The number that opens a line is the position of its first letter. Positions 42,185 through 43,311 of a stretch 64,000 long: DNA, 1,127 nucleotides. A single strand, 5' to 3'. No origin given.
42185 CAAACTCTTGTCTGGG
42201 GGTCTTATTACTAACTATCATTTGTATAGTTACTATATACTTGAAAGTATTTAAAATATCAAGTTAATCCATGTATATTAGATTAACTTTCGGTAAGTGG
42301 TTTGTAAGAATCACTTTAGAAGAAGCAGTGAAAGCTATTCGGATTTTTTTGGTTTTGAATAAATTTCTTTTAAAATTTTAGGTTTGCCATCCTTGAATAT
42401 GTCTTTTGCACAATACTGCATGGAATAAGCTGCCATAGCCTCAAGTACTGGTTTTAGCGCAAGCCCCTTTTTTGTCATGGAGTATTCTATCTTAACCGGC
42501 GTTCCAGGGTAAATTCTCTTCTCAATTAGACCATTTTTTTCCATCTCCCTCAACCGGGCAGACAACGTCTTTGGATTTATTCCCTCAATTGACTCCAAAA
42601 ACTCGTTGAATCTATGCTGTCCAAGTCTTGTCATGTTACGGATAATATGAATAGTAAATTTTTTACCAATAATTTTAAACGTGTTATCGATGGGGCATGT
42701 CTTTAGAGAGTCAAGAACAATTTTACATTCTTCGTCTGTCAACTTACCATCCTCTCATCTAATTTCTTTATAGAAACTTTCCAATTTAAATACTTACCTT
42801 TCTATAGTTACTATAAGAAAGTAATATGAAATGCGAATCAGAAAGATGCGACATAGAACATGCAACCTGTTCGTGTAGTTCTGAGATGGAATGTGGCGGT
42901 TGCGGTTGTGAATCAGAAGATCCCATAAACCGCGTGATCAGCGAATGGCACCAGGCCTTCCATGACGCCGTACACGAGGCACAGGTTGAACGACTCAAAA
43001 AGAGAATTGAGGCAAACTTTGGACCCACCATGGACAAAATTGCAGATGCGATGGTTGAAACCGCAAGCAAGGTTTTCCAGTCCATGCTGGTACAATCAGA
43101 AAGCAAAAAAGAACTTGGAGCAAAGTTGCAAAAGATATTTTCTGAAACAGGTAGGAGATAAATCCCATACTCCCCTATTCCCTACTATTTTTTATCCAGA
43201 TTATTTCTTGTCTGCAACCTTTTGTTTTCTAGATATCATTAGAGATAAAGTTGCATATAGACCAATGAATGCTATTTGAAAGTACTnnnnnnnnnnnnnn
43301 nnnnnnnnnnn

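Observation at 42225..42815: Two promoters share an identical TATA-10 nt-palindrome architecture (candidate HxlR/DUF24 operator)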

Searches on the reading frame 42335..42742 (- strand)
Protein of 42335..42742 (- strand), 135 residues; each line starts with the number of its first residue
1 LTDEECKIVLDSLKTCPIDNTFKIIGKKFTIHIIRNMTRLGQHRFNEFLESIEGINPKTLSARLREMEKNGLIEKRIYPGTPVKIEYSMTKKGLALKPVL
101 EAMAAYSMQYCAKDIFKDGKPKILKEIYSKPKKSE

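Call 4: search_protein_families(library=pfam, proteins=[window:42335-42742:-], max_evalue=0.01)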
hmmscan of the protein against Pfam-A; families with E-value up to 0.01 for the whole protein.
window:42335-42742:- (135 aa): 3 families
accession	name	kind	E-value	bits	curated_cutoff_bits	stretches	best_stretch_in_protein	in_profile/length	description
PF01638.23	HxlR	-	3.6e-24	84.9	20.8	1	24-113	1-89/91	HxlR-like helix-turn-helix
PF13412.12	HTH_24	-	0.00075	19.5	21.9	1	54-74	28-48/48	Winged helix-turn-helix DNA-binding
PF01047.28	MarR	-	0.0019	18.5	24.6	1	32-76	7-50/59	MarR family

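Call 7: find_homologous_proteins(query=window:42335-42742:-, max_evalue=1e-10)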
Query window:42335-42742:- (135 aa): 1579 proteins with E <= 1e-10 among 1601 candidates; the best 120 are listed.
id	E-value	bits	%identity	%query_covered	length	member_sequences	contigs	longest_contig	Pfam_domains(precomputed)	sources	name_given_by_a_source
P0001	7.3e-79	280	95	99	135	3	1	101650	PF01638.24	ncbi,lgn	-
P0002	1.5e-77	276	92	99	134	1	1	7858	PF01638.24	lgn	-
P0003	2.7e-77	275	90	99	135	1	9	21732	PF01638.24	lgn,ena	-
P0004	4.0e-77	274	90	99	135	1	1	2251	PF01638.24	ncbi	-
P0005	1.0e-76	273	90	99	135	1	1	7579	PF01638.24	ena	-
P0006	1.5e-76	273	90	99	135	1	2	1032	PF01638.24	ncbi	-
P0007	1.6e-76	273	91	100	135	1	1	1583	PF01638.24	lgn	-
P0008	2.9e-76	272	90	99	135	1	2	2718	PF01638.24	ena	-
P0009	3.4e-76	271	90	99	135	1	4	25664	PF01638.24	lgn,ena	-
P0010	4.9e-76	271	89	99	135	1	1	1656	PF01638.24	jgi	-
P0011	5.3e-76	271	90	99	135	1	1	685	PF01638.24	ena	-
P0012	6.8e-76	270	88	99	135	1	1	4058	PF01638.24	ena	-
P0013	7.2e-76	270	90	99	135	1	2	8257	PF01638.24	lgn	-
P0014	8.8e-76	270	89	99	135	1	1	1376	PF01638.24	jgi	-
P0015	1.2e-75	270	90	99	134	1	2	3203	PF01638.24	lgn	-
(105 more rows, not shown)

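Call 8: find_related_loci(query=window:42335-42742:-, collection=genome_contigs, flank=4000)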
Query window:42335-42742:- (135 aa) in genome_contigs; peptide patterns used: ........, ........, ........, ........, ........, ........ (x = any residue, [..] = any of these).
322 stretches matched a pattern; 53 encode a relative of the query (tblastn E <= 1e-3); 53 distinct loci.
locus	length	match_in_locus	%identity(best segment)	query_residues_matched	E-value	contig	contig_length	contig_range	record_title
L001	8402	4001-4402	94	1-134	6e-84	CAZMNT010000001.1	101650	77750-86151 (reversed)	MAG TPA_asm: uncultured Nitrosopumilaceae archaeon isolate SRP093762_co1_175 genome assembly, contig: NODE_124_length_10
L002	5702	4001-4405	91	1-135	8e-83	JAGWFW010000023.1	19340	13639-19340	MAG: Thaumarchaeota archaeon isolate REEA19 REEA19_23_length_19340_cov_5.874371, whole genome shotgun sequence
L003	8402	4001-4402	90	1-134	2e-82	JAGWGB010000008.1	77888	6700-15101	MAG: Thaumarchaeota archaeon isolate REEA25 REEA25_8_length_77888_cov_4.541761, whole genome shotgun sequence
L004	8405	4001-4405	90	1-135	6e-82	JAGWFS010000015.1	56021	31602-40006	MAG: Thaumarchaeota archaeon isolate REEA14 REEA14_15_length_56021_cov_16.490759, whole genome shotgun sequence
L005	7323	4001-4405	89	1-135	4e-81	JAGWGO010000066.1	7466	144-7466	MAG: Thaumarchaeota archaeon isolate REEA5 REEA5-150_13707, whole genome shotgun sequence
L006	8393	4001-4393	89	1-131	3e-79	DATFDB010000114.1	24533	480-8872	MAG TPA_asm: Nitrosotalea sp. isolate SMAG_U8569 k141_1060835, whole genome shotgun sequence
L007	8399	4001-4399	86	1-133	6e-78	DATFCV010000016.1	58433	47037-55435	MAG TPA_asm: Nitrosotalea sp. isolate SMAG_U8563 k141_754544, whole genome shotgun sequence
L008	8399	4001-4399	81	2-134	3e-76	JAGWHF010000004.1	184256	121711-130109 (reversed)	MAG: Thaumarchaeota archaeon isolate REEA70 REEA70_4_length_184256_cov_14.553744, whole genome shotgun sequence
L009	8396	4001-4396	87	1-132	1e-75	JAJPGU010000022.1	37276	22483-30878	MAG: Thaumarchaeota archaeon isolate Centralia_MAG_109 k107_5865597, whole genome shotgun sequence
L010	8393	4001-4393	81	1-131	3e-75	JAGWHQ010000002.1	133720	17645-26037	MAG: Thaumarchaeota archaeon isolate REEA83 REEA83_2_length_133720_cov_6.050590, whole genome shotgun sequence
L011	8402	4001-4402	78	1-134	6e-75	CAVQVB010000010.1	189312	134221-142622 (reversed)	MAG: uncultured Nitrososphaerota archaeon isolate MFD00031.bin.2.179 genome assembly, contig: contig_58170, whole genome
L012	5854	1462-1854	82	1-131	2e-74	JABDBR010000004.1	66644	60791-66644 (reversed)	MAG: Thaumarchaeota archaeon isolate BWOrgHeat_Nextera70_MAG3 3300020779.a:Ga0206954_1005, whole genome shotgun sequence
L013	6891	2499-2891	81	1-131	3e-74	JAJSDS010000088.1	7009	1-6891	MAG: Nitrosotalea sp. isolate sed-bin190 NODE_88_length_7009_cov_9.233122, whole genome shotgun sequence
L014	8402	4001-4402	79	1-134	5e-74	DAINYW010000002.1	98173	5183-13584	MAG TPA_asm: Nitrosopumilaceae archaeon isolate CTOTU4096 NODE_4_length_98173_cov_17.904126, whole genome shotgun sequen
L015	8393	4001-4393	82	1-131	2e-73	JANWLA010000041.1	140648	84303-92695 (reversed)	MAG: Nitrosotalea sp. isolate CRAIB_MAG107 c_000000078378, whole genome shotgun sequence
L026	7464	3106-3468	62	11-131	4e-49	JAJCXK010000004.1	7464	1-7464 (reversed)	MAG: Nitrosopumilus sp. isolate OFTM383 OFTM383_3, whole genome shotgun sequence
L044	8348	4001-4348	54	13-128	3e-39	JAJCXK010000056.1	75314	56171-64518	MAG: Nitrosopumilus sp. isolate OFTM383 OFTM383_55, whole genome shotgun sequence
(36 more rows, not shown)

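Call 17: search_solved_structures(query=window:42335-42742:-, max_evalue=0.001, show_alignments=3)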
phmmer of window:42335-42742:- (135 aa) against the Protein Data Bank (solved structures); distinct sequences matched with E-value up to 0.001: 16.
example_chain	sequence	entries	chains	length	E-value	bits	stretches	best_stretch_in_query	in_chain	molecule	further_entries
5hs7_A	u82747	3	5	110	2.9e-18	69.6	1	16-112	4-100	HTH-type transcriptional regulator YodB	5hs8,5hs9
7bze_A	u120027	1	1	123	5.9e-16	62.1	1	14-111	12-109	HTH-type transcriptional activator HxlR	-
7bzd_A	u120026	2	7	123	1.1e-15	61.3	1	14-111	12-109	HTH-type transcriptional activator HxlR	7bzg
7kd3_A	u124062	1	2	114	2.8e-15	59.9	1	9-111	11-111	Putative transcriptional regulator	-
4a5m_A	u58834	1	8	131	5.5e-14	55.8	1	7-106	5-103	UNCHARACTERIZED HTH-TYPE TRANSCRIPTIONAL REGULATOR YYBR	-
4a5n_A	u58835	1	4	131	1.2e-12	51.4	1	9-106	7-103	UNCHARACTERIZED HTH-TYPE TRANSCRIPTIONAL REGULATOR YYBR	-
9wvg_C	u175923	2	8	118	7.1e-12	48.9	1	14-109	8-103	Uncharacterized HTH-type transcriptional regulator YdzF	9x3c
4hqm_A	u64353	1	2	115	8.3e-12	48.7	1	13-111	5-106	QsrR protein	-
4hqe_A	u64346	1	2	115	9.9e-12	48.5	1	13-111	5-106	Transcriptional regulator QsrR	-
2fsw_A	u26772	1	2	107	2.3e-11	47.3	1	14-109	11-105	PG_0823 protein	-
1z7u_A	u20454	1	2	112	2.2e-10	44.1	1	21-111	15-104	hypothetical protein EF0647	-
2hzt_A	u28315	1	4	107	5e-10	43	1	18-109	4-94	Putative HTH-type transcriptional regulator ytcD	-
4gcv_A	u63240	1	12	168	2.5e-09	40.7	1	15-112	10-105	Putative transcription protein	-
1yyv_A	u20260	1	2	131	6.1e-08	36.2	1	14-104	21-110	putative transcriptional regulator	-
3df8_A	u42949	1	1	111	6.5e-07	32.9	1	17-104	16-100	possible HxlR family transcriptional factor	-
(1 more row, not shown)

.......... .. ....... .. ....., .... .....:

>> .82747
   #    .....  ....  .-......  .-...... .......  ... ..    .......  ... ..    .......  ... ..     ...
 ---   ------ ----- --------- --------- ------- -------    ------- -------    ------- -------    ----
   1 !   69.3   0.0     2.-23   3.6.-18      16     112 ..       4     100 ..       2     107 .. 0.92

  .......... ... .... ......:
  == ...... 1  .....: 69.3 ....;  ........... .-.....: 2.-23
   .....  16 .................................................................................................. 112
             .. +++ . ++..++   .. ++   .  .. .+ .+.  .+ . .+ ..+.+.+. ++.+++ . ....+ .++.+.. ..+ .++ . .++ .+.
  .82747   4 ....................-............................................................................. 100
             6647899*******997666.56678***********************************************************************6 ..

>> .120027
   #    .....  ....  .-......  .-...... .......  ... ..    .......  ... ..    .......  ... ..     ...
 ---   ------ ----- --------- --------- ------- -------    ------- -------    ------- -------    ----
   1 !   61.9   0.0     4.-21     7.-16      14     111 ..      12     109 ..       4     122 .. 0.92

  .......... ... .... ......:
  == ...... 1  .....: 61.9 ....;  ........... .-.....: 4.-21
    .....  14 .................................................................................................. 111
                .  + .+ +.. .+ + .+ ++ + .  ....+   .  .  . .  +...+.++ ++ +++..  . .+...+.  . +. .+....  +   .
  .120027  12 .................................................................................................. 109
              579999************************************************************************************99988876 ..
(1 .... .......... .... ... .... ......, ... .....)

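Call 50: search_protein_families(library=ncbifam, proteins=[window:42335-42742:-], max_evalue=0.01)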
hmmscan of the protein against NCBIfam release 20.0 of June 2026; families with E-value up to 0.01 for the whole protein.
window:42335-42742:- (135 aa): 2 families
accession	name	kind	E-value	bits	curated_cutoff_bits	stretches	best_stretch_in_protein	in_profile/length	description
NF047364.1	redox_TF_RrpB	exception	4e-17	62.4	175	1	15-110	4-103/105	MarR family transcription factor RrpB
NF047367.1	redox_TF_RrpA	exception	7.4e-17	61.5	185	1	14-107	4-97/101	MarR family transcription factor RrpA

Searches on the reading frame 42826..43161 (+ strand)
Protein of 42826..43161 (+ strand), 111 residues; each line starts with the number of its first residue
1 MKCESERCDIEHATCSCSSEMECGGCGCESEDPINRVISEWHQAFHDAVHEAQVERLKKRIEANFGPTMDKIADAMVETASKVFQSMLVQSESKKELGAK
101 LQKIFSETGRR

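Call 4: search_protein_families(library=pfam, proteins=[window:42826-43161:+], max_evalue=0.01)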
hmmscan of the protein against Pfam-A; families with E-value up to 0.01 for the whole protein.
window:42826-43161:+ (111 aa): 0 families

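Call 37: search_protein_families(library=pfam, proteins=[window:42826-43161:+], max_evalue=0.05)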
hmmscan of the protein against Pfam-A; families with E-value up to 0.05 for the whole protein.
window:42826-43161:+ (111 aa): 1 family
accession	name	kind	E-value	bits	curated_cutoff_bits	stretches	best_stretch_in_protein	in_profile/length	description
PF16727.10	REV1_C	-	0.015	16.2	26.5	1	34-87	2-50/91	DNA repair protein REV1 C-terminal domain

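Call 50: search_protein_families(library=ncbifam, proteins=[window:42826-43161:+], max_evalue=0.01)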
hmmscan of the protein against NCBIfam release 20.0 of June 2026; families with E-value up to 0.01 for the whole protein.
window:42826-43161:+ (111 aa): 0 families

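Call 60: find_homologous_proteins(query=window:42826-43161:+, max_evalue=0.00001)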
Query window:42826-43161:+ (111 aa): 47 proteins with E <= 0.00001 among 47 candidates.
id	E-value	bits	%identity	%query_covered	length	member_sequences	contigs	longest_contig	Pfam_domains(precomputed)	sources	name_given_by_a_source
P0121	1.4e-67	243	100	100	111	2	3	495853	-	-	-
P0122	4.2e-55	203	84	100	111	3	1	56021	-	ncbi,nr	ncbi:MAG: hypothetical protein KGI27_12080 [Thaumarchaeota archaeon]|nr:hypothetical protein [Nitros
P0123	9.2e-48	179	91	82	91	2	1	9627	-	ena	-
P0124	1.5e-47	178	72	100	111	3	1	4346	-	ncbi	-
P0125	1.2e-42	163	68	100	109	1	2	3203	-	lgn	-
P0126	5.6e-42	160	69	100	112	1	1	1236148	-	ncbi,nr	ncbi:MAG: hypothetical protein KGH89_05190 [Thaumarchaeota archaeon]|nr:hypothetical protein [Nitros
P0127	1.7e-41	159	67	100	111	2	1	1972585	-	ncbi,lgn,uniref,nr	ncbi:hypothetical protein [Candidatus Nitrosotalea okcheonensis]|uniref:Uncharacterized protein n=1 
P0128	3.7e-41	158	68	100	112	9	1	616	-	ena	-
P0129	2.6e-39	152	64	97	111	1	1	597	-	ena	-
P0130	3.1e-39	152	66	100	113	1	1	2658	-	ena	-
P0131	5.8e-39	151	64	100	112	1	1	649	-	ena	-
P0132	6.1e-39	151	65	100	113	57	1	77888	-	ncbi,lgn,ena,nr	ncbi:MAG: hypothetical protein KGI11_05055 [Thaumarchaeota archaeon]|nr:hypothetical protein [Nitros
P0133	1.3e-38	150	64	100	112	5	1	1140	-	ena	-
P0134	5.6e-38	148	63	100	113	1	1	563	-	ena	-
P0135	6.9e-38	147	64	100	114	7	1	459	-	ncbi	-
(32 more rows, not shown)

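Call 61: find_encoding_contigs(protein=P0127, flank=6000, max_places=3)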
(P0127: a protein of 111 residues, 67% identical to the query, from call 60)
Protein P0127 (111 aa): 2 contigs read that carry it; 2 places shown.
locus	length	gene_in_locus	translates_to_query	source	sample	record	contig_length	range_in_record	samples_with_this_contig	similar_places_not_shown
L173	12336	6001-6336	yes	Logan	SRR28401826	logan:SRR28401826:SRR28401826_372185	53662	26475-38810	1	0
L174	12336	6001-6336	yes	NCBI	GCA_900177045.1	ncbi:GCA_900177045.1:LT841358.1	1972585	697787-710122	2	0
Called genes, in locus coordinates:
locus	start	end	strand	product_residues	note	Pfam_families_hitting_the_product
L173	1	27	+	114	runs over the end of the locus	-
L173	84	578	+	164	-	PF02643:DUF192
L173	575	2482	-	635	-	PF16177:ACAS_N, PF00501:AMP-binding, PF13193:AMP-binding_C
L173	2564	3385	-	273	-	PF18822:CdvA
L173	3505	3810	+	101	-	-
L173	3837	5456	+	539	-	PF02511:Thy1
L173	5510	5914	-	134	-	PF01638:HxlR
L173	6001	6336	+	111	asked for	-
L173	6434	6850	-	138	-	PF07291:MauE (weak), PF07681:DoxX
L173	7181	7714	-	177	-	PF07301:DUF1453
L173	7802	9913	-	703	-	PF00989:PAS, PF13426:PAS_9, PF00989:PAS, PF13426:PAS_9, PF00989:PAS, PF13426:PAS_9, PF00512:HisKA, PF02518:HATPase_c, +5 more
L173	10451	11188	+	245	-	PF00226:DnaJ, PF13424:TPR_12 (weak), PF13432:TPR_16 (weak), PF12895:ANAPC3, PF14559:TPR_19 (weak), PF00515:TPR_1 (weak), PF07719:TPR_2 (weak), PF00515:TPR_1, +15 more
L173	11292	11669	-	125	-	-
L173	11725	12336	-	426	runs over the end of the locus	PF01566:Nramp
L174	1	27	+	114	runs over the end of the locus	-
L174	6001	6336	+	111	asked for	-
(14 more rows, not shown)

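Call 68: predict_structure(alignment_id=A1)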
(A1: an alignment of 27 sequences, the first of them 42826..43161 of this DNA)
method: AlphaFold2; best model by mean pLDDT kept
length: 111 residues; sequences in the alignment: 27
mean_pLDDT: 68.0   pTM: 0.30
mean pLDDT of the five models: 68.0, 60.7, 56.4, 55.7, 50.5
residues with pLDDT >= 90: 0; 70-90: 48; 50-70: 62; < 50: 1
segments of 3 or more residues with pLDDT < 50: none
pLDDT, mean of each block of 10 residues (from residue 1): 57 57 54 73 85 80 66 68 71 70 69 51
secondary structure, 60 per line:
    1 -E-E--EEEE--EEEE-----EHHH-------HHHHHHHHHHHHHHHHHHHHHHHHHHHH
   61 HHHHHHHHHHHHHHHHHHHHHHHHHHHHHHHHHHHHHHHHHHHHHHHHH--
elements in order: E7-10 E13-16 H33-109
